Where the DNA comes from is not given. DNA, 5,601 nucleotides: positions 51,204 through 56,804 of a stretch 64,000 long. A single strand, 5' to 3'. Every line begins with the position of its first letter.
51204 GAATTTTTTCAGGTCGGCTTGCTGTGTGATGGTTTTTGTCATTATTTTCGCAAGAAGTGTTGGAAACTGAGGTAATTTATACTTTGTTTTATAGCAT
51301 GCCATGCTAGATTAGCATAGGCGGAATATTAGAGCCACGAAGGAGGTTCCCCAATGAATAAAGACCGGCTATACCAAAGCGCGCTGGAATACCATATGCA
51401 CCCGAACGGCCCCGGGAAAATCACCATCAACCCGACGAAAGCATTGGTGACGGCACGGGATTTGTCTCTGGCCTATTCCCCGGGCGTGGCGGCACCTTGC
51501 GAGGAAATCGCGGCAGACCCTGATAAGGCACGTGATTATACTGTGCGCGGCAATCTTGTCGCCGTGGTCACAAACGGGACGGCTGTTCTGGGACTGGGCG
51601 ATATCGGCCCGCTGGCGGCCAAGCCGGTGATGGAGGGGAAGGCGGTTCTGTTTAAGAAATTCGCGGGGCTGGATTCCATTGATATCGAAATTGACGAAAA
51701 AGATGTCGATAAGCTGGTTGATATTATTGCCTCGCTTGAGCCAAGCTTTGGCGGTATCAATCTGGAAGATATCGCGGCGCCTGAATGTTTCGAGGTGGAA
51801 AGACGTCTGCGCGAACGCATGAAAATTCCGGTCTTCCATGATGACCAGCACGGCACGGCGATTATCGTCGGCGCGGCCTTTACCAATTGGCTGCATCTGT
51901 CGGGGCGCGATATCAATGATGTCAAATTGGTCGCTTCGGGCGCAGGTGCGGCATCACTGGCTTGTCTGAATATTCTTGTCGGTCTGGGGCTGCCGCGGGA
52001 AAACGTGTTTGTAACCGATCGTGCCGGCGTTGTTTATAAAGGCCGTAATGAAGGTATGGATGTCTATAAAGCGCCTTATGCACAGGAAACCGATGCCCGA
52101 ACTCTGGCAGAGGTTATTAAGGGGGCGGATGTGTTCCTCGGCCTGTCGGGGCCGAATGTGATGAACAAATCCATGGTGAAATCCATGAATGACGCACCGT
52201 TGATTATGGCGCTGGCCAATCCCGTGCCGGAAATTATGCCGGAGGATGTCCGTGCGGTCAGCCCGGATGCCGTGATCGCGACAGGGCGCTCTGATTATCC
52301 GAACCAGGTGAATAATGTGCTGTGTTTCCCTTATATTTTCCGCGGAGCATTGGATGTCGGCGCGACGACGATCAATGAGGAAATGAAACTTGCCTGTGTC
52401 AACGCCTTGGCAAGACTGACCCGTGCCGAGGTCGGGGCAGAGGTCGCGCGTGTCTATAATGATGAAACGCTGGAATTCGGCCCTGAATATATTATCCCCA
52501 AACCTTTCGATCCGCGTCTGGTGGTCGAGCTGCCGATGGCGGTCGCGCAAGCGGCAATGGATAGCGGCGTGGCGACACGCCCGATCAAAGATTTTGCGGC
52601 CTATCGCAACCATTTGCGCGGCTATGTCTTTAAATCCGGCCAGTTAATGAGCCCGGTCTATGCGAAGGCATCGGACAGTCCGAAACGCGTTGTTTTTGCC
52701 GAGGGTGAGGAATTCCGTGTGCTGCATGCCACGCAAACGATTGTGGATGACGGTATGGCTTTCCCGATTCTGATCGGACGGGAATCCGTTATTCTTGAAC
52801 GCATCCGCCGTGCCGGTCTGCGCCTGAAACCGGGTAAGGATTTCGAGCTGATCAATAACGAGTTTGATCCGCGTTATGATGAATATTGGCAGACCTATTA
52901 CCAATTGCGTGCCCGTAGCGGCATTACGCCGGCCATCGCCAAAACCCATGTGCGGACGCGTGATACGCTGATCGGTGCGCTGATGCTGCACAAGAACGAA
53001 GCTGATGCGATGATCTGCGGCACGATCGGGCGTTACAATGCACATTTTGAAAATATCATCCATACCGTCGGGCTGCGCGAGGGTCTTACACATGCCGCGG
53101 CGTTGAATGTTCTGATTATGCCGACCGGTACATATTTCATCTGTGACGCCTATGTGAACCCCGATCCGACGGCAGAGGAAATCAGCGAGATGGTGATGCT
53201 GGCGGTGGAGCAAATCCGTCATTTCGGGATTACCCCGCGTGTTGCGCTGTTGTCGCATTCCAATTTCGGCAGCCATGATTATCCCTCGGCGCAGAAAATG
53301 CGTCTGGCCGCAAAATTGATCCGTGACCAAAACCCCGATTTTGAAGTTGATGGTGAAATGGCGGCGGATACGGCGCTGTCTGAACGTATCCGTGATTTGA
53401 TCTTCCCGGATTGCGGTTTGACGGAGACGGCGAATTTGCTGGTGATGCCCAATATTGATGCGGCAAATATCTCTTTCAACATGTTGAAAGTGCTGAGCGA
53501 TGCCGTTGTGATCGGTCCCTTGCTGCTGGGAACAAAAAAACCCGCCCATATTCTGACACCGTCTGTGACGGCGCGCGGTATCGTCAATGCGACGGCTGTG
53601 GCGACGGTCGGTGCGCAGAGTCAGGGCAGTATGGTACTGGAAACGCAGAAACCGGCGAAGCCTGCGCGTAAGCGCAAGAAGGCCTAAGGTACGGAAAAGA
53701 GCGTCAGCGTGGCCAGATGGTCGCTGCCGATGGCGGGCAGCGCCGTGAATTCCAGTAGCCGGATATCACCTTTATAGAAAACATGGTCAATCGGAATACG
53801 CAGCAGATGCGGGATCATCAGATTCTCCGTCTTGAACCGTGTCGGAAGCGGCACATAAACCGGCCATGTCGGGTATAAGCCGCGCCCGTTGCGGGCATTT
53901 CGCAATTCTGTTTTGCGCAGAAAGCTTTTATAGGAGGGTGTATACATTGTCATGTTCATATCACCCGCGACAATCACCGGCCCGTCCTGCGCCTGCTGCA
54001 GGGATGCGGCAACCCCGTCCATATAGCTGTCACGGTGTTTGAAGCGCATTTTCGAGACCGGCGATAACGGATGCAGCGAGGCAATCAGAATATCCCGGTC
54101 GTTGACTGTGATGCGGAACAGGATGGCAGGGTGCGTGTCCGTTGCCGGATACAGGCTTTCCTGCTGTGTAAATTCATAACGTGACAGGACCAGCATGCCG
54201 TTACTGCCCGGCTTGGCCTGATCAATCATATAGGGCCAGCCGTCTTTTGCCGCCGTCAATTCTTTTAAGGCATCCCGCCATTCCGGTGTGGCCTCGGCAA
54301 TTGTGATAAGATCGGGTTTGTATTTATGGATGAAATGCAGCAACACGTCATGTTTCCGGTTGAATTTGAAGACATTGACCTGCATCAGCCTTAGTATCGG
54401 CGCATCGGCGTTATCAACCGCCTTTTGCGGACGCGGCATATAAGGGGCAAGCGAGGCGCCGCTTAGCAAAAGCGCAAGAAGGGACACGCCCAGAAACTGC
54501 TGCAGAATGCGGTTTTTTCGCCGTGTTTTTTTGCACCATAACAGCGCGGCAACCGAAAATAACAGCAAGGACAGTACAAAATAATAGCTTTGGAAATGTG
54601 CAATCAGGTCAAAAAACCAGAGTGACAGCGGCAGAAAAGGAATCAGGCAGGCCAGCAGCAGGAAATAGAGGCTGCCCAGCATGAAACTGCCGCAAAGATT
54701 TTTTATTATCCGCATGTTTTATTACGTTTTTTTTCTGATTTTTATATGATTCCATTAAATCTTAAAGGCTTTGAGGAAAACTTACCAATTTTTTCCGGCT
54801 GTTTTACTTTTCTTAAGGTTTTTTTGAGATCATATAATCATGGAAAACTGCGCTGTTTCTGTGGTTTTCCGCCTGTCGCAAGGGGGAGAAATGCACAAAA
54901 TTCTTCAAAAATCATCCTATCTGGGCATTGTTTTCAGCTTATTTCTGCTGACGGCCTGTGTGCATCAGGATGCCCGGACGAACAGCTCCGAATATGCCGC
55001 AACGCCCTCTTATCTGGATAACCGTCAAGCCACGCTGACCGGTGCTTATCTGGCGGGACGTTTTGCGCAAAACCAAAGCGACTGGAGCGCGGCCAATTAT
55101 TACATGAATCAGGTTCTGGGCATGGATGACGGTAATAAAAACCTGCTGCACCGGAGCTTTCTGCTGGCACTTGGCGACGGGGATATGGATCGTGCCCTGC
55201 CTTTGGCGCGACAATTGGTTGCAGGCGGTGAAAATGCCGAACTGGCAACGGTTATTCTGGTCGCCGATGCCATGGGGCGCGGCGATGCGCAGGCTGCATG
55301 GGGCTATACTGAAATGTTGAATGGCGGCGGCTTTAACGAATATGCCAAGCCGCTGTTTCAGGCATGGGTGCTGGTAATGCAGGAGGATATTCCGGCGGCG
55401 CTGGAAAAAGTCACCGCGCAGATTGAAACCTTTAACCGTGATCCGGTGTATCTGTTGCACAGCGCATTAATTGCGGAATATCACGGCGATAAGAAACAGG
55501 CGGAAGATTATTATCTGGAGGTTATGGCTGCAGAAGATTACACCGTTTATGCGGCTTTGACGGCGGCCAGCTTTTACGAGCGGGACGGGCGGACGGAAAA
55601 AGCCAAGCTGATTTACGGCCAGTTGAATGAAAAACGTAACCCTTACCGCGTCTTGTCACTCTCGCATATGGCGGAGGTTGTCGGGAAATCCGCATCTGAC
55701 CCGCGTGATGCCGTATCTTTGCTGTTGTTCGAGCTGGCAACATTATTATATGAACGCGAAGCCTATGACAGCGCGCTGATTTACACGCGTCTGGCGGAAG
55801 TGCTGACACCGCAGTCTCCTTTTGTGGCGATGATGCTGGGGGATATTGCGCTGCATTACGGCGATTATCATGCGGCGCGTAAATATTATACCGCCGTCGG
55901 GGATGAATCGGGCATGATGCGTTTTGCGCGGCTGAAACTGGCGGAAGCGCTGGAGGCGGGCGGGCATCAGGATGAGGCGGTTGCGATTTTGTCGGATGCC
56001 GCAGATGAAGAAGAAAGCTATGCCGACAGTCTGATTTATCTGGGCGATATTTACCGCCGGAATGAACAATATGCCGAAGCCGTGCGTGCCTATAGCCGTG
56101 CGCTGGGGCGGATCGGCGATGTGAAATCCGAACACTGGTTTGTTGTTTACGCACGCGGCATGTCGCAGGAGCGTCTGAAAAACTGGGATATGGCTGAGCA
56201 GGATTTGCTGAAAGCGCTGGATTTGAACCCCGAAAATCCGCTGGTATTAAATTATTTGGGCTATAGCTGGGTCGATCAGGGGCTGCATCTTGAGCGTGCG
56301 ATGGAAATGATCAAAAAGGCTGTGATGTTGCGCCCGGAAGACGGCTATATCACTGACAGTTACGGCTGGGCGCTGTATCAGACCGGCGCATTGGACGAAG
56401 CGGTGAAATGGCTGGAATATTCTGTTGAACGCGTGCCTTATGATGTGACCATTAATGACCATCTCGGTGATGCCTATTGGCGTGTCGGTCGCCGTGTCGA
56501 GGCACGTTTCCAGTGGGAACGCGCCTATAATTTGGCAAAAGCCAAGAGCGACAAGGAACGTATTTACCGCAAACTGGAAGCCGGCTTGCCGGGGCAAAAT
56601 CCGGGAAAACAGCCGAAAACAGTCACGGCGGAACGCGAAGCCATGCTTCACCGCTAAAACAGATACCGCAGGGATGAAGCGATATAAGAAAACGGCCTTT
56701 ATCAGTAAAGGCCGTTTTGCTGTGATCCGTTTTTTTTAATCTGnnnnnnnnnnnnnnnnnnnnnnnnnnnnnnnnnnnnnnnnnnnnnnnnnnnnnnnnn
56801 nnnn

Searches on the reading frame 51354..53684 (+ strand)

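Call 59: search_protein_families(library=pfam, proteins=[window:51354-53684:+], max_evalue=0.00001)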
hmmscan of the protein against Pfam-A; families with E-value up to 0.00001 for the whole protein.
window:51354-53684:+ (777 aa): 3 families
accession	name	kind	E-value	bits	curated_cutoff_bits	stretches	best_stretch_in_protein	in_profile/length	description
PF01515.24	PTA_PTB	-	4.5e-90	302.7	24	1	431-750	2-318/319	Phosphate acetyl/butaryl transferase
PF00390.24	malic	-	9e-31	107.5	23.1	1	22-153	3-182/182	Malic enzyme, N-terminal domain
PF03949.21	Malic_M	-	2.5e-18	66.7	23.5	1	167-360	3-229/258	Malic enzyme, NAD binding domain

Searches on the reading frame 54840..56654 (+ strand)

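Call 59: search_protein_families(library=pfam, proteins=[window:54840-56654:+], max_evalue=0.00001)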
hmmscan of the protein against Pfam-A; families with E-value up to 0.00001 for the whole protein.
window:54840-56654:+ (605 aa): 12 families
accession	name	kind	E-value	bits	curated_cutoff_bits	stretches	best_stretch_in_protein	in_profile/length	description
PF07719.23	TPR_2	-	8.3e-22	75.9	27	0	395-422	1-28/34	Tetratricopeptide repeat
PF00515.34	TPR_1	-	7.6e-14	51.3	27.8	0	437-466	5-34/34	Tetratricopeptide repeat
PF13428.12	TPR_14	-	1.7e-12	47.1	23.5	0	363-403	3-43/44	Tetratricopeptide repeat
PF13432.12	TPR_16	-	2.7e-12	47.3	32.7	0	365-423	1-59/65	Tetratricopeptide repeat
PF09976.15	TPR_21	-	9.6e-12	45.5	25.5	1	326-427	75-178/193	Tetratricopeptide repeat-like domain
PF13414.12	TPR_11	-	7.4e-11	42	26.8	0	449-481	10-42/42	TPR repeat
PF13181.12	TPR_8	-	1.2e-10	41.1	25.7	0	401-423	7-29/34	Tetratricopeptide repeat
PF13371.12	TPR_9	-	1e-09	38.7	35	0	403-467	3-63/73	Tetratricopeptide repeat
PF14559.12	TPR_19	-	2.8e-09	37.6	25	0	338-391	2-55/68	Tetratricopeptide repeat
PF13424.12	TPR_12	-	2.9e-09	37.4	30.1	0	367-422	16-72/77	Tetratricopeptide repeat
PF13174.12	TPR_6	-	4.4e-06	27.4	26.3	0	363-386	2-25/33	Tetratricopeptide repeat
PF13431.12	TPR_17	-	5e-06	26.8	24.4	0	457-475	3-21/34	Tetratricopeptide repeat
